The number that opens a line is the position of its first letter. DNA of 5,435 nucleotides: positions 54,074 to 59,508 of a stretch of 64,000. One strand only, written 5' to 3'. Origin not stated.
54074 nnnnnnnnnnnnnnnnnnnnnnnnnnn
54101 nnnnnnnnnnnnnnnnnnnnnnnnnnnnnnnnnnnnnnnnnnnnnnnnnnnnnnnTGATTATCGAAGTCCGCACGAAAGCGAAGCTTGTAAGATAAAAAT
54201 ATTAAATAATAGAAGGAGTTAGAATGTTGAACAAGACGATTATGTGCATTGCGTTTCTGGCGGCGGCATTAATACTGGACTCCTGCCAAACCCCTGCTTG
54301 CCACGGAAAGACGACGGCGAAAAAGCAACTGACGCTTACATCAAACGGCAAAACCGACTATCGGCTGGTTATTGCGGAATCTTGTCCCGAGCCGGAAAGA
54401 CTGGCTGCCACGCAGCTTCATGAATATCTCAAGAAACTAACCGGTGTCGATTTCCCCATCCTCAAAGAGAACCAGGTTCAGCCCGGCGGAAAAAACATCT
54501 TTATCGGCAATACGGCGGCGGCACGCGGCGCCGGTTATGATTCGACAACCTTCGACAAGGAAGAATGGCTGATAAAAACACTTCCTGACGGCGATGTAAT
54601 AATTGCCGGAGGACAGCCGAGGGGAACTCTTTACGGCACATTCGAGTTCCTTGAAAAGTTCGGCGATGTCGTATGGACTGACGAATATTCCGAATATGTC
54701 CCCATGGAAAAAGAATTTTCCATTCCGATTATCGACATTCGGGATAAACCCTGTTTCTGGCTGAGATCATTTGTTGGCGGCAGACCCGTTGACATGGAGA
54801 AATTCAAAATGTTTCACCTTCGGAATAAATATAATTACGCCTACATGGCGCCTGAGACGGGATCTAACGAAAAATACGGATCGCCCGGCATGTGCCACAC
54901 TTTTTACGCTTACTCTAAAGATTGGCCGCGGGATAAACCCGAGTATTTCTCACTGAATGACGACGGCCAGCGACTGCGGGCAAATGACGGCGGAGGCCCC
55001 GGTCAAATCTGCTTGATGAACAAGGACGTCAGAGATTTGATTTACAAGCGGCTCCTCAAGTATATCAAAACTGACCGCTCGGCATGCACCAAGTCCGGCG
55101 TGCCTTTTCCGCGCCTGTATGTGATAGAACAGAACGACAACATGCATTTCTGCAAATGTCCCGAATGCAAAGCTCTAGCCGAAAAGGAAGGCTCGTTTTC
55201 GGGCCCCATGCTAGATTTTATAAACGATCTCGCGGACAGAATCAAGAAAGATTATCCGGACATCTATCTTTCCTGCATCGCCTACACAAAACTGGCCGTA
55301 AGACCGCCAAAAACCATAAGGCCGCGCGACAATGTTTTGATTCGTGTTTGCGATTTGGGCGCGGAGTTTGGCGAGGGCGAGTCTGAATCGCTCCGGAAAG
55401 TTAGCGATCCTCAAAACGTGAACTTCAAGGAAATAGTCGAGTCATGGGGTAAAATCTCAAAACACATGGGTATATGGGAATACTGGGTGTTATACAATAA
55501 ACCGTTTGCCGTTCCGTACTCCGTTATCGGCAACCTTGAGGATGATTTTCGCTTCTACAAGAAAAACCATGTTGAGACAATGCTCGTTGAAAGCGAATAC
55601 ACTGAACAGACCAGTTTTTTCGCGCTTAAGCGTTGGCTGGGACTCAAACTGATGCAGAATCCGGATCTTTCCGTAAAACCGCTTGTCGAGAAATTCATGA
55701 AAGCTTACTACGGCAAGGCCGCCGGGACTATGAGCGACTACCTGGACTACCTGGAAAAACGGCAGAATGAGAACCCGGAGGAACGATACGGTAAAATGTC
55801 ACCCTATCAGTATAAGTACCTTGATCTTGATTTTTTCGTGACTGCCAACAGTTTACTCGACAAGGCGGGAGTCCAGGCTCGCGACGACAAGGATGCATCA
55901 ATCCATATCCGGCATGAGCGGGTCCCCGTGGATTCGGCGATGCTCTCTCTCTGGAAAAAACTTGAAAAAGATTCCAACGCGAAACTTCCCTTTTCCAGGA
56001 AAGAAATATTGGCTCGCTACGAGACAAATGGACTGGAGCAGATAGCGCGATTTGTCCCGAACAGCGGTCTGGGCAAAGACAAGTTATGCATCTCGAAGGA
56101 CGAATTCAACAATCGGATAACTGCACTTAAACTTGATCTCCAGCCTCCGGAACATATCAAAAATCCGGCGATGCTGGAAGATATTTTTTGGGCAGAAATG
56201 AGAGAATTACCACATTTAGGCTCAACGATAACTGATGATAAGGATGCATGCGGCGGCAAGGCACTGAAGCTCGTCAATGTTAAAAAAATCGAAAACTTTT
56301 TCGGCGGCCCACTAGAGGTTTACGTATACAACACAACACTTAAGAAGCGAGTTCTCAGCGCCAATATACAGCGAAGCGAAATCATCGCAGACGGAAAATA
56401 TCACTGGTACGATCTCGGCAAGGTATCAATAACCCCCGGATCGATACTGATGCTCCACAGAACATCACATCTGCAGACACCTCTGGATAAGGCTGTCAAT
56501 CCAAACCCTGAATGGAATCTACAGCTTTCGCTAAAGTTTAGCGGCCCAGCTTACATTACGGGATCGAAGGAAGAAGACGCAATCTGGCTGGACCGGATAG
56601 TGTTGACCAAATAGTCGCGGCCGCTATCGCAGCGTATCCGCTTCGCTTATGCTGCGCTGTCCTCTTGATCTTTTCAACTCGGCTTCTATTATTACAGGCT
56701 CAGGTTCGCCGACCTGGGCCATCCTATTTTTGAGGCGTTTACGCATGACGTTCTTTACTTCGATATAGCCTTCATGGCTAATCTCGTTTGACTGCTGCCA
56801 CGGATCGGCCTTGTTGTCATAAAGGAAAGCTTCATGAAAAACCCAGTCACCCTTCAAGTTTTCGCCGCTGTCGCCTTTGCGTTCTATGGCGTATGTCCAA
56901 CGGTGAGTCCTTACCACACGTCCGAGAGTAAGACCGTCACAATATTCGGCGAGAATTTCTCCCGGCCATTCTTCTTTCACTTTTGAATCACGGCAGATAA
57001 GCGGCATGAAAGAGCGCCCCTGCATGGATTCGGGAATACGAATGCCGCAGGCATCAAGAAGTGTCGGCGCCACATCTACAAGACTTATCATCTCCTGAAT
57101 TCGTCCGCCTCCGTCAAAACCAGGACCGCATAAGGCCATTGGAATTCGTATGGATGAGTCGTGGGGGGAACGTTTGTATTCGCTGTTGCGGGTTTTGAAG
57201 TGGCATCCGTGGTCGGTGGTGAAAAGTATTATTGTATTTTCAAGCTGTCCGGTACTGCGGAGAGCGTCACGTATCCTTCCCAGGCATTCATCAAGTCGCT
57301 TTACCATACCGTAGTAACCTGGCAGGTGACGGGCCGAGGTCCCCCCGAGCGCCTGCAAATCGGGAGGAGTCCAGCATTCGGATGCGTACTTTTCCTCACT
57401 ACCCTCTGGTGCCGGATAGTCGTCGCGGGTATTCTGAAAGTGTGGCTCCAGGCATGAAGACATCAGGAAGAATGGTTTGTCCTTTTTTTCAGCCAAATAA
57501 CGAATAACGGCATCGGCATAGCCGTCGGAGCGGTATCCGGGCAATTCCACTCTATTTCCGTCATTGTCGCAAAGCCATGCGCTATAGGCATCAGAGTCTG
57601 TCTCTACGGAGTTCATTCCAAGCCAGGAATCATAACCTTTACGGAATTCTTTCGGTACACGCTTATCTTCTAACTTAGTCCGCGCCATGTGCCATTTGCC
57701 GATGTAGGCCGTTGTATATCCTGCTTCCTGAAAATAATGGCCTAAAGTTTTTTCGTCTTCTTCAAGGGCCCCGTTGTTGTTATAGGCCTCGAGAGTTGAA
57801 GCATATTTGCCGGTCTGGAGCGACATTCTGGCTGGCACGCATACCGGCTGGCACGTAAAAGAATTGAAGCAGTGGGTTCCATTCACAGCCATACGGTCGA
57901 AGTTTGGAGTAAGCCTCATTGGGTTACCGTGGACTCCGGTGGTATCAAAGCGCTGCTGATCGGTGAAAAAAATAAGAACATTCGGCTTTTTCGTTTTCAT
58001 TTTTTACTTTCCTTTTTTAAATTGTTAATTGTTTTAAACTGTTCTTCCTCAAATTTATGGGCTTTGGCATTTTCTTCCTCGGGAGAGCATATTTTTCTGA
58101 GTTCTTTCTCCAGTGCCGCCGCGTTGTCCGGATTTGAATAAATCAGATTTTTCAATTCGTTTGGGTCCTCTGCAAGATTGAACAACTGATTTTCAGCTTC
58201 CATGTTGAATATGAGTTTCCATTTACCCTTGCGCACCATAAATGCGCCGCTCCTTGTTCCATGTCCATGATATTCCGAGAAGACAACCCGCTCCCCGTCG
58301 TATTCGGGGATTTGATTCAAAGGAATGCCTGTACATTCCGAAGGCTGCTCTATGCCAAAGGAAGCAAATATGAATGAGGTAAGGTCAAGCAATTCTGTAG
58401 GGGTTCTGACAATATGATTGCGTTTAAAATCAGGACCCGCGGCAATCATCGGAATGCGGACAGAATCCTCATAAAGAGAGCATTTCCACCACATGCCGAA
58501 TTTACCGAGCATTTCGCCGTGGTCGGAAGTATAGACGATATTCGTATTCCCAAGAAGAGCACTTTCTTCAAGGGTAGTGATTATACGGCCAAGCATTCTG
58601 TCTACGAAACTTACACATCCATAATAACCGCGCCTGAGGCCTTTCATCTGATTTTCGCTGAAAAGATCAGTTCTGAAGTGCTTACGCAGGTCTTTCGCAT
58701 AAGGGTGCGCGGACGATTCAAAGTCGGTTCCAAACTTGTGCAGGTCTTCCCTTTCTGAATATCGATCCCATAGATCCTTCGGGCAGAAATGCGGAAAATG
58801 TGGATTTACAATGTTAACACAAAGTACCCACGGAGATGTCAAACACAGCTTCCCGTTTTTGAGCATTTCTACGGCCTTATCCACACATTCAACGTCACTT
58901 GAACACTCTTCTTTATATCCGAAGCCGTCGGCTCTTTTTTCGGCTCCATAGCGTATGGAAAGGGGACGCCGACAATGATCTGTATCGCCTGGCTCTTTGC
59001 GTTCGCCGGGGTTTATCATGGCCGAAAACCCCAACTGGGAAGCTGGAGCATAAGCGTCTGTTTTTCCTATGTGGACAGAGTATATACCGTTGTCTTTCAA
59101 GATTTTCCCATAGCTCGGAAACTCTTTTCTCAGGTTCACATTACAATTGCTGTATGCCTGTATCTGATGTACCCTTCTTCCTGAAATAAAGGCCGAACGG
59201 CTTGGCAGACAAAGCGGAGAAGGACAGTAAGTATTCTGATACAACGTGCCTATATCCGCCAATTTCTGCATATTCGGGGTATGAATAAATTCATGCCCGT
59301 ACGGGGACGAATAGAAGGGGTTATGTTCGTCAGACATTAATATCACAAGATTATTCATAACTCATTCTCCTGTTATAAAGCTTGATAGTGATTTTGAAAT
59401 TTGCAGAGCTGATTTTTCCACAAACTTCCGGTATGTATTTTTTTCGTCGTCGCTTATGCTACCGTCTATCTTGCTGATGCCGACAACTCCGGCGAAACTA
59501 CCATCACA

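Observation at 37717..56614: Three repeated 'pseudopilin-like gene followed by large glycan-active lipoprotein' dyads: candidate PVC-type polysaccharide-utilisation module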

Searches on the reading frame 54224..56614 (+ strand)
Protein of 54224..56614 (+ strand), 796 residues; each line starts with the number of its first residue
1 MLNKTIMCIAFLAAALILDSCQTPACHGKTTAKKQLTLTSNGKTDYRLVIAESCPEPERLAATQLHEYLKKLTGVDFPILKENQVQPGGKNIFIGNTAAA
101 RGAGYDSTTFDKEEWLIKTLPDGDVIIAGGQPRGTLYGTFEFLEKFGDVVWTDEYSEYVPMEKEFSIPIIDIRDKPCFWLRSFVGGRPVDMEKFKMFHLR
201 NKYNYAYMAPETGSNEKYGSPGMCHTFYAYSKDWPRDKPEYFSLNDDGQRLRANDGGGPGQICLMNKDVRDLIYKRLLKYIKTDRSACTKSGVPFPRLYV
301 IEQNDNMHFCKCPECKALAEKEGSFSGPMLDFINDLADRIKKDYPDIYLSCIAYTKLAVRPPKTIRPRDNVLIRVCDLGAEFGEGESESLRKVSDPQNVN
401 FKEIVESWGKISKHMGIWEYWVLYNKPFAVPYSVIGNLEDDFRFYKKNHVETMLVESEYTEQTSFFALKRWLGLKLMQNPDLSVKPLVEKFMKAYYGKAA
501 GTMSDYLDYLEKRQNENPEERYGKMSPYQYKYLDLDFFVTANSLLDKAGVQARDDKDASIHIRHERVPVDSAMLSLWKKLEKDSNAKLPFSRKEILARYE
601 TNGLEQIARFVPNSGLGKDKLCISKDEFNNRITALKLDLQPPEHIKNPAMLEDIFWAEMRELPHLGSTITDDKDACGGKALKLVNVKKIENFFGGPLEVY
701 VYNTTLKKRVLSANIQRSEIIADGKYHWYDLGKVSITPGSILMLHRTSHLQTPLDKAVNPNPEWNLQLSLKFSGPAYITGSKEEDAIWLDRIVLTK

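Call 5: search_protein_families(library=pfam, proteins=[window:54224-56614:+], max_evalue=0.01)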
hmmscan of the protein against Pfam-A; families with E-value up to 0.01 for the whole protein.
window:54224-56614:+ (796 aa): 2 families
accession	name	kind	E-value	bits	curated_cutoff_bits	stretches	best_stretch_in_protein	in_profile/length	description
PF16126.11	DUF4838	-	3.1e-65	220.9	26.6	1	153-508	3-325/325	Domain of unknown function (DUF4838)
PF03648.19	Glyco_hydro_67N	-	3.7e-05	24.4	24.3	1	48-142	24-120/120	Glycosyl hydrolase family 67 N-terminus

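Call 6: search_protein_families(library=ncbifam, proteins=[window:54224-56614:+], max_evalue=0.01)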
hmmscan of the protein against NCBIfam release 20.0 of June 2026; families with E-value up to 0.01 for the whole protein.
window:54224-56614:+ (796 aa): 0 families

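Call 17: find_encoding_contigs(protein=window:54224-56614:+, flank=10000, max_places=6)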
Protein window:54224-56614:+ (796 aa): 4 contigs read that carry it; 2 places shown.
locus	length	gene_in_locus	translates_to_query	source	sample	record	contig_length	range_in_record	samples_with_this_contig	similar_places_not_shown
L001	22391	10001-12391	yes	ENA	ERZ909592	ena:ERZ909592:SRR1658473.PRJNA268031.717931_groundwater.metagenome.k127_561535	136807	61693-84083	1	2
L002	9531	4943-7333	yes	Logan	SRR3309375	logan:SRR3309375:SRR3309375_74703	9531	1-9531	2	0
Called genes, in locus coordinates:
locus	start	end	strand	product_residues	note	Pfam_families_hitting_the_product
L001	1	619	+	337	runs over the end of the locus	PF00356:LacI, PF00532:Peripla_BP_1, PF13407:Peripla_BP_4, PF13377:Peripla_BP_3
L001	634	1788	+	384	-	PF01321:Creatinase_N, PF00557:Peptidase_M24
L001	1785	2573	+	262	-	PF04909:Amidohydro_2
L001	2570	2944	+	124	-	PF07100:ASRT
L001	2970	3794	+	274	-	-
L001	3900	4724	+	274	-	-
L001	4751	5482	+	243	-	-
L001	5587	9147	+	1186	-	PF02018:CBM_4_9 (faint), PF06452:CBM9_1 (weak)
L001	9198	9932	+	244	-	-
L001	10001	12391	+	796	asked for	PF16126:DUF4838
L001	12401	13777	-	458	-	PF00884:Sulfatase, PF01663:Phosphodiest (faint), PF01676:Metalloenzyme (weak), PF16347:SGSH_C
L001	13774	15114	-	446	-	PF00884:Sulfatase, PF16347:SGSH_C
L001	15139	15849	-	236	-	PF09339:HTH_IclR (weak)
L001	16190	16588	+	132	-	-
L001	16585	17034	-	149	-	PF00293:NUDIX, PF14815:NUDIX_4 (faint)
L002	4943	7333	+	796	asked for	PF16126:DUF4838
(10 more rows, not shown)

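Call 36: find_related_loci(query=A2, collection=metagenome_contigs, flank=7000)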
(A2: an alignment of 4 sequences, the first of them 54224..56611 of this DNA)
Query A2 (796 aa) in metagenome_contigs; peptide patterns used: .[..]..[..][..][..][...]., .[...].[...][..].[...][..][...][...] (x = any residue, [..] = any of these).
600 stretches matched a pattern (row limit reached: there are more); 474 encode a relative of the query (tblastn E <= 1e-3); the best 80 are kept; 80 distinct loci.
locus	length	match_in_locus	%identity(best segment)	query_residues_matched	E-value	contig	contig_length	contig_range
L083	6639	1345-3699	73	2-796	0e+0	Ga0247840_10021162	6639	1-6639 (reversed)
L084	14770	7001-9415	40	2-796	2e-180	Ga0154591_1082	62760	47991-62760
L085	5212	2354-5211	37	47-796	2e-152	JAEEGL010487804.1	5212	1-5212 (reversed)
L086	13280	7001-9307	34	9-796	2e-142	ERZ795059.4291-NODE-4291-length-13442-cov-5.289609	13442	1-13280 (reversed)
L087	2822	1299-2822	46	25-533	6e-149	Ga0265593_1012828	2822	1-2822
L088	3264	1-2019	39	117-795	6e-147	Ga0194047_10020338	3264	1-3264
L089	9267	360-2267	38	35-650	5e-140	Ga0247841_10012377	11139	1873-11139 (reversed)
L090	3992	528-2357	39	2-607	7e-141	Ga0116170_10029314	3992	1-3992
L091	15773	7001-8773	39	35-626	4e-136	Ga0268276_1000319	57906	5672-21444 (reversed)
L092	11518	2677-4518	38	37-620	1e-135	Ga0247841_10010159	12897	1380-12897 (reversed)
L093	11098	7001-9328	33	36-796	2e-134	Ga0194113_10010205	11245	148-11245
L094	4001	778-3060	33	35-793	2e-127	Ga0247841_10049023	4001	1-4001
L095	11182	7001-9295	34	25-795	3e-120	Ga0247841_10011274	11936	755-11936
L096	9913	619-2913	34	25-795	3e-120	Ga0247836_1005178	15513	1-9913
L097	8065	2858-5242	31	26-796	1e-119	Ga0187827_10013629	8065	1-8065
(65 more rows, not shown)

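Call 87: search_solved_structures(query=window:54224-56611:+, max_evalue=0.01)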
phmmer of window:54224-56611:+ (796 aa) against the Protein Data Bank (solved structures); distinct sequences matched with E-value up to 0.01: 1.
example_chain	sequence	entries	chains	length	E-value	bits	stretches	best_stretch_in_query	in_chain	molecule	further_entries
2r1f_A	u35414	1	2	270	0.008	17.4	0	652-706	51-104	Predicted aminodeoxychorismate lyase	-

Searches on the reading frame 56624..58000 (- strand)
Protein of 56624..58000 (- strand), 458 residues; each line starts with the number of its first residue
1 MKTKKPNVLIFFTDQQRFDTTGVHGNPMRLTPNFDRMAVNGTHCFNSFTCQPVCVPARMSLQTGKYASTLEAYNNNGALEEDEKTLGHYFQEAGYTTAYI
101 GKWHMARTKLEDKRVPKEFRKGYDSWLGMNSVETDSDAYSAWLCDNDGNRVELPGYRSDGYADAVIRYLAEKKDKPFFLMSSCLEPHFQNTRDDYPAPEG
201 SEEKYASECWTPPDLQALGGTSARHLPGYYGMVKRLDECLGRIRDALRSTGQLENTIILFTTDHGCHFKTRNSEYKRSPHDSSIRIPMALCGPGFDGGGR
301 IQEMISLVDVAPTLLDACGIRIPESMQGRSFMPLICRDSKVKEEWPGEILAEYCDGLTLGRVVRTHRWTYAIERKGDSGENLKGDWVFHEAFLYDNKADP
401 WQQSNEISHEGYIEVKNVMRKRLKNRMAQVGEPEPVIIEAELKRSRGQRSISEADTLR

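Call 8: search_protein_families(library=pfam, proteins=[window:56624-58000:-], max_evalue=0.001)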
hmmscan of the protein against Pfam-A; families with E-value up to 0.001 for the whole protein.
window:56624-58000:- (458 aa): 5 families
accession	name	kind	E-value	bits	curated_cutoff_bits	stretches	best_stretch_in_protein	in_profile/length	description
PF00884.28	Sulfatase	-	1.1e-51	176.4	25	1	6-320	1-301/301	Sulfatase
PF16347.10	SGSH_C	-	5.5e-16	59.5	29.3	1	276-427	8-152/154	N-sulphoglucosamine sulphohydrolase, C-terminal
PF01663.27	Phosphodiest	-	6.8e-06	26.3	23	1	8-266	1-221/342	Type I phosphodiesterase / nucleotide pyrophosphatase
PF01676.23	Metalloenzyme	-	1.1e-05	25.5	24.3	1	226-320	166-250/252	Metalloenzyme superfamily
PF02995.22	DUF229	-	0.00013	21.2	25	0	229-271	306-348/496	Protein of unknown function (DUF229)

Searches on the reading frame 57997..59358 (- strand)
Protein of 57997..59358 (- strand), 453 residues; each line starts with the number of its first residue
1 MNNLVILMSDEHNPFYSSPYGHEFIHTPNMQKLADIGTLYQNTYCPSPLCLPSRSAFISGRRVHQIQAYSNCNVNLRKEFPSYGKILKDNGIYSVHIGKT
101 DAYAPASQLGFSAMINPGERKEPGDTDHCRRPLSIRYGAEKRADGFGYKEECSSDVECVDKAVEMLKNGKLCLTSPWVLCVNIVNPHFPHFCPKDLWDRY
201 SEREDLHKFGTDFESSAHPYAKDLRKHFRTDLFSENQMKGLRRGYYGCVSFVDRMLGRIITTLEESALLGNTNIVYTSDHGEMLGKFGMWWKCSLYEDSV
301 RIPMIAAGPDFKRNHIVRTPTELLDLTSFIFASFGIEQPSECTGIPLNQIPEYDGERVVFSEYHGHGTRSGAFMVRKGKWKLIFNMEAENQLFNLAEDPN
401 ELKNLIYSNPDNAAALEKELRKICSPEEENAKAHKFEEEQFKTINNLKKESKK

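Call 8: search_protein_families(library=pfam, proteins=[window:57997-59358:-], max_evalue=0.001)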
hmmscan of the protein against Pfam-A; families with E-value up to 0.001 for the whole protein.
window:57997-59358:- (453 aa): 3 families
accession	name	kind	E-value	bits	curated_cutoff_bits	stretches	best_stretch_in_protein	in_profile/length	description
PF00884.28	Sulfatase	-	2e-34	119.7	25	1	3-336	2-301/301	Sulfatase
PF16347.10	SGSH_C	-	5.5e-10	40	29.3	1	285-421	1-145/154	N-sulphoglucosamine sulphohydrolase, C-terminal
PF01663.27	Phosphodiest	-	4.2e-05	23.8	23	0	249-281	188-220/342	Type I phosphodiesterase / nucleotide pyrophosphatase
